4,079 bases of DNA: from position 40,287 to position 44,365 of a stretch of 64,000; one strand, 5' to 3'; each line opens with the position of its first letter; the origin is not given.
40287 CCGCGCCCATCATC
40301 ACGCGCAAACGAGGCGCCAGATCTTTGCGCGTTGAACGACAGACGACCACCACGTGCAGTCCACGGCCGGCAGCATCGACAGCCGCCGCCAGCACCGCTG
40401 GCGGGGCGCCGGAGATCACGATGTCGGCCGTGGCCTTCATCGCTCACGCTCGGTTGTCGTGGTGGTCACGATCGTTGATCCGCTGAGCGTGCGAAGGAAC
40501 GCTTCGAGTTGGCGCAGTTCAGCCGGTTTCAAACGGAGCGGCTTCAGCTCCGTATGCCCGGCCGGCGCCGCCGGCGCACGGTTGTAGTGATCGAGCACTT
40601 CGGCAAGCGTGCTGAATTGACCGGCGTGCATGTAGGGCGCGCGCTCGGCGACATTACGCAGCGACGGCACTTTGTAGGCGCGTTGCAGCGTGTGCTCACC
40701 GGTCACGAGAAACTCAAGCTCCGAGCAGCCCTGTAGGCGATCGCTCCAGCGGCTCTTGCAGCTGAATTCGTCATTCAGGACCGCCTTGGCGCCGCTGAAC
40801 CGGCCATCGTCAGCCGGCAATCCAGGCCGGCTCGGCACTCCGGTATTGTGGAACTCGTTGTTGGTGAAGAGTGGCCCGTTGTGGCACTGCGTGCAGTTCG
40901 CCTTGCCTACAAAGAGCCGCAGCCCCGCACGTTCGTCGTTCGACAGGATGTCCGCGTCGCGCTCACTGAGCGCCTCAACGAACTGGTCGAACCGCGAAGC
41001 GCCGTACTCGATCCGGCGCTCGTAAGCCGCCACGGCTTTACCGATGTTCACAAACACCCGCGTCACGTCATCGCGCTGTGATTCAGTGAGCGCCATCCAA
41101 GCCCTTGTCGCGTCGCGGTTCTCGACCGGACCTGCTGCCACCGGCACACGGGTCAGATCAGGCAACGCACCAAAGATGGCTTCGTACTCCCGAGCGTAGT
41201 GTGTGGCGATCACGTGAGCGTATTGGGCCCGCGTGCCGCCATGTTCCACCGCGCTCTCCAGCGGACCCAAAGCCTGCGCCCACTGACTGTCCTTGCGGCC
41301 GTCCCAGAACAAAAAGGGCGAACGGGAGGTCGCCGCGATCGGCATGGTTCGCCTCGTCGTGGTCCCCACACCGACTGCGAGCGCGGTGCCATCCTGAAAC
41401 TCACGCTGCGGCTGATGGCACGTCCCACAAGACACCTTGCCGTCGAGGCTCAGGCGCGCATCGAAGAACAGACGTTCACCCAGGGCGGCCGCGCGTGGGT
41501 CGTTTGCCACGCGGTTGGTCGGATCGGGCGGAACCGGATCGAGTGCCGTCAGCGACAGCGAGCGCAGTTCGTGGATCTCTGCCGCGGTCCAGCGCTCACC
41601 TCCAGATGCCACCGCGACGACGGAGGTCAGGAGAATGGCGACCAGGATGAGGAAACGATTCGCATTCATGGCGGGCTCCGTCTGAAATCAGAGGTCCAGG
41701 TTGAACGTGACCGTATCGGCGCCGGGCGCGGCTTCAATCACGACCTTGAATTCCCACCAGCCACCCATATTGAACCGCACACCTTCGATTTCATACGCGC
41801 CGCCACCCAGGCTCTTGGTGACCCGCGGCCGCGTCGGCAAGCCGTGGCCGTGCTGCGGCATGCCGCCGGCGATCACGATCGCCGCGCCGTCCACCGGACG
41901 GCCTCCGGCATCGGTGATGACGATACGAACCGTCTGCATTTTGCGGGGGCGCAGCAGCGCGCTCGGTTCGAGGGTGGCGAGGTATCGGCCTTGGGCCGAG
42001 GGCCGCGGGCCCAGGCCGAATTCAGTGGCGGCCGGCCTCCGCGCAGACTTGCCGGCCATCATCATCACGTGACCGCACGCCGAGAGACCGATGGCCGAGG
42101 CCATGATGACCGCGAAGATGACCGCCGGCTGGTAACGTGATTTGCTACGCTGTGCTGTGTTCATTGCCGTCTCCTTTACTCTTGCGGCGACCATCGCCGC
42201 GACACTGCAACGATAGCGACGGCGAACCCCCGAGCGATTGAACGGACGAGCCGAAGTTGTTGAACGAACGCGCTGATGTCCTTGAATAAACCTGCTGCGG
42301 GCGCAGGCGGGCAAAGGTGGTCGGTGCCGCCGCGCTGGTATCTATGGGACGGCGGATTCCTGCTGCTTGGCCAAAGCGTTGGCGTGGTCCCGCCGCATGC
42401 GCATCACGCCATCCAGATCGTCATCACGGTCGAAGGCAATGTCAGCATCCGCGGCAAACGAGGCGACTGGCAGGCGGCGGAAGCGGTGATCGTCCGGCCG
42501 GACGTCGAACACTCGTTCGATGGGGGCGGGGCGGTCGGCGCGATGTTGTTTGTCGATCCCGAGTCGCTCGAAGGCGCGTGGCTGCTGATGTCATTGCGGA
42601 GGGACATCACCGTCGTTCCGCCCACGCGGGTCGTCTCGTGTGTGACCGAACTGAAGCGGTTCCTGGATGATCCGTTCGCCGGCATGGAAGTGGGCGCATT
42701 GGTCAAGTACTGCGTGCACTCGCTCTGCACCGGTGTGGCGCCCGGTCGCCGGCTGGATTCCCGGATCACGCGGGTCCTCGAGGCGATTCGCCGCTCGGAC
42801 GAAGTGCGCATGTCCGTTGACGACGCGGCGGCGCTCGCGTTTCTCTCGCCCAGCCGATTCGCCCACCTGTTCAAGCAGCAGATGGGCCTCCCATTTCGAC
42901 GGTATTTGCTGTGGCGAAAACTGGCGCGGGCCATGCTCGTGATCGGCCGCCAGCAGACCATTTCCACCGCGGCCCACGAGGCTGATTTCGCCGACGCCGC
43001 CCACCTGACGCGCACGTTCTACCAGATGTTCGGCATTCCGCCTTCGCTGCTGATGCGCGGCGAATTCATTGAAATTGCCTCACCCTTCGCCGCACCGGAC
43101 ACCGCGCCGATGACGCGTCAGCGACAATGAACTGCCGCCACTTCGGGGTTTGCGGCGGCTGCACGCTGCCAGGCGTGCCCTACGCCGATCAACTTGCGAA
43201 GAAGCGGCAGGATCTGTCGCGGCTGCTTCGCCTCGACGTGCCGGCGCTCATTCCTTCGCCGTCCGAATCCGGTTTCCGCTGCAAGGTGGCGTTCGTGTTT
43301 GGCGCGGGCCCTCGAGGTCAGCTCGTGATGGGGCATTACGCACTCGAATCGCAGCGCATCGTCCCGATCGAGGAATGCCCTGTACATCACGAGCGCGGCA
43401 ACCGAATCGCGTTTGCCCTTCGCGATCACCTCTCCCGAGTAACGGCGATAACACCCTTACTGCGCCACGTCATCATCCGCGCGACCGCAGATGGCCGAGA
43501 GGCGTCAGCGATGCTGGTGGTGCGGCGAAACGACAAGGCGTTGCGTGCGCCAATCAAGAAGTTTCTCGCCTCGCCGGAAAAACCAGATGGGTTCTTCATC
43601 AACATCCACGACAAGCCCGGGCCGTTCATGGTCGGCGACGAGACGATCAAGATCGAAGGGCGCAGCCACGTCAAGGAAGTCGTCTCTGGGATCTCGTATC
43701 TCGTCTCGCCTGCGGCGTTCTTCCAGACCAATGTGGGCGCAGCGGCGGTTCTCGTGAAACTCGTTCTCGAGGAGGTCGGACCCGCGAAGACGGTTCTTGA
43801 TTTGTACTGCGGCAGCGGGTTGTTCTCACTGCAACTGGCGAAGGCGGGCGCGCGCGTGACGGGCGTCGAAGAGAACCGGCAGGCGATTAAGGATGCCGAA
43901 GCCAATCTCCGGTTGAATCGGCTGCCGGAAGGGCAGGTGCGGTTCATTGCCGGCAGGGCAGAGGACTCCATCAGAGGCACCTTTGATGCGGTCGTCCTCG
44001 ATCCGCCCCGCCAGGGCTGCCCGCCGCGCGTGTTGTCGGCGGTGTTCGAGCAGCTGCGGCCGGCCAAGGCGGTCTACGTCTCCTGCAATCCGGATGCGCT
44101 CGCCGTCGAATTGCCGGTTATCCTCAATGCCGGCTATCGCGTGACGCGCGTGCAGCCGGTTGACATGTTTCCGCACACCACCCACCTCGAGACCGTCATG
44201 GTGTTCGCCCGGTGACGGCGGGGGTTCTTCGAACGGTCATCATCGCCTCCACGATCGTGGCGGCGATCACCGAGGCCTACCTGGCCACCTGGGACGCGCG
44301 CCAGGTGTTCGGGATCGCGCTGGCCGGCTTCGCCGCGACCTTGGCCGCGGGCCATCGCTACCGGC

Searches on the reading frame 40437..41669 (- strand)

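Call 42: search_protein_families(library=ncbifam, proteins=[window:40437-41669:-], max_evalue=1e-8)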
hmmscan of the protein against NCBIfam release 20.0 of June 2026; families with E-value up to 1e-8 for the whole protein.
window:40437-41669:- (410 aa): 3 families
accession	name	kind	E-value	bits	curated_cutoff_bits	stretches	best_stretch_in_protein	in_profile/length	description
TIGR03791.1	TTQ_mauG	equivalog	2e-42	145.4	443.85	3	60-142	5-89/291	tryptophan tryptophylquinone biosynthesis enzyme MauG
TIGR04039.1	MXAN_0977_Heme2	hypoth_equivalog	3.7e-37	128.1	362.85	1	62-403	13-329/336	MbnH family di-heme enzyme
TIGR03981.2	SAM_quin_mod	hypoth_equivalog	3.4e-30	105.3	340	2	193-279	216-300/411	His-Xaa-Ser system-associated MauG-like protein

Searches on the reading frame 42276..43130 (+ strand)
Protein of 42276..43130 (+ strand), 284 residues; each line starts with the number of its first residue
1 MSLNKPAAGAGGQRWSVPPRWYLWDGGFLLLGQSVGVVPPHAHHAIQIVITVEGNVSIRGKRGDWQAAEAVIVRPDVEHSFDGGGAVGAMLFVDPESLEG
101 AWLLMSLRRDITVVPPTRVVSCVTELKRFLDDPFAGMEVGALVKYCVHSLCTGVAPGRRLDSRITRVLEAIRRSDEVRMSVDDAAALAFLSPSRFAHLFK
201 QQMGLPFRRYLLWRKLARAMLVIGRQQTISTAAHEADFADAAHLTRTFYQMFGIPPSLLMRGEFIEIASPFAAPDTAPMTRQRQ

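Call 42: search_protein_families(library=ncbifam, proteins=[window:42276-43130:+], max_evalue=1e-8)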
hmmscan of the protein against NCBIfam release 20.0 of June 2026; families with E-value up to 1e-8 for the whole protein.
window:42276-43130:+ (284 aa): 3 families
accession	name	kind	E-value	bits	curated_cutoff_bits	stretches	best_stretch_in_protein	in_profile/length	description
NF007860.0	PRK10572.1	equivalog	3.3e-13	49.1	208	1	158-259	179-281/292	arabinose operon transcriptional regulator AraC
TIGR04094.1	adjacent_YSIRK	equivalog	9e-11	41.3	200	1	163-256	286-379/383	YSIRK-targeted surface antigen transcriptional regulator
NF047788.1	TransRegPocR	equivalog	3.8e-09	36.2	500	1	153-257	180-285/296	transcriptional regulator PocR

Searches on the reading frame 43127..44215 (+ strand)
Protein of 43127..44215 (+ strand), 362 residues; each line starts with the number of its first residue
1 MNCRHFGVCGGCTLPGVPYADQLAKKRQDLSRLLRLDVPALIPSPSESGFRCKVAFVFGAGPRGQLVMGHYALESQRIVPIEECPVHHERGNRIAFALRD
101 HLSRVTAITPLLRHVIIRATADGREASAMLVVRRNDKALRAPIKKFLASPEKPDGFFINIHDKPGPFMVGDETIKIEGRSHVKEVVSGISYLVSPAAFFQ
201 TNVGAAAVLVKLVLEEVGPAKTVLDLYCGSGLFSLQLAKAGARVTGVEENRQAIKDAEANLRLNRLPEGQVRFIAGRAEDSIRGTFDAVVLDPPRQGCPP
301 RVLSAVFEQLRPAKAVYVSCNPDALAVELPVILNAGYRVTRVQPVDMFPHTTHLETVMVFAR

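Call 42: search_protein_families(library=ncbifam, proteins=[window:43127-44215:+], max_evalue=1e-8)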
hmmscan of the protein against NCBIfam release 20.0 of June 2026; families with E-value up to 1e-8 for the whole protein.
window:43127-44215:+ (362 aa): 11 families
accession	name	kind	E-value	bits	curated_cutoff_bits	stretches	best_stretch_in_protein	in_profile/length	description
TIGR00479.1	rumA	equivalog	3e-69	233.9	183.55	1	2-355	57-432/432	23S rRNA (uracil(1939)-C(5))-methyltransferase RlmD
NF009639.0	PRK13168.1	equivalog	1.6e-50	172.3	458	1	2-362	80-445/446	23S rRNA (uracil(1939)-C(5))-methyltransferase RlmD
NF002910.0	PRK03522.2-3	equivalog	6.1e-49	167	558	1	1-361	1-381/383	23S rRNA (uracil(747)-C(5))-methyltransferase RlmC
NF002909.0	PRK03522.2-1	equivalog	4.4e-43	147.9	553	1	1-361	1-372/374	23S rRNA (uracil(747)-C(5))-methyltransferase RlmC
TIGR02085.1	meth_trns_rumB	equivalog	1.9e-31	109.4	429.5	1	7-360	8-372/374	23S rRNA (uracil(747)-C(5))-methyltransferase RlmC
NF002913.0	PRK03522.2-6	equivalog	3e-18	66.3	537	0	287-362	268-340/342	23S rRNA (uracil(747)-C(5))-methyltransferase RlmC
TIGR02143.1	trmA_only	equivalog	7.5e-18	64.6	334.65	1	189-359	165-348/352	tRNA (uridine(54)-C5)-methyltransferase TrmA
NF011529.0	PRK14968.1-3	equivalog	4.4e-11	42.6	162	1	218-294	33-107/198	putative methyltransferase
TIGR03534.1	RF_mod_PrmC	equivalog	7.2e-11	42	199.1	1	208-294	75-165/253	peptide chain release factor N(5)-glutamine methyltransferase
TIGR02021.1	BchM-ChlM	equivalog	2.7e-09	36.8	158.9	1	219-290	54-123/218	magnesium protoporphyrin IX methyltransferase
NF053718.1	23SC1962Mtase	equivalog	4.8e-09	35.4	575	1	220-294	211-289/383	23S rRNA (cytosine(1962)-C(5))-methyltransferase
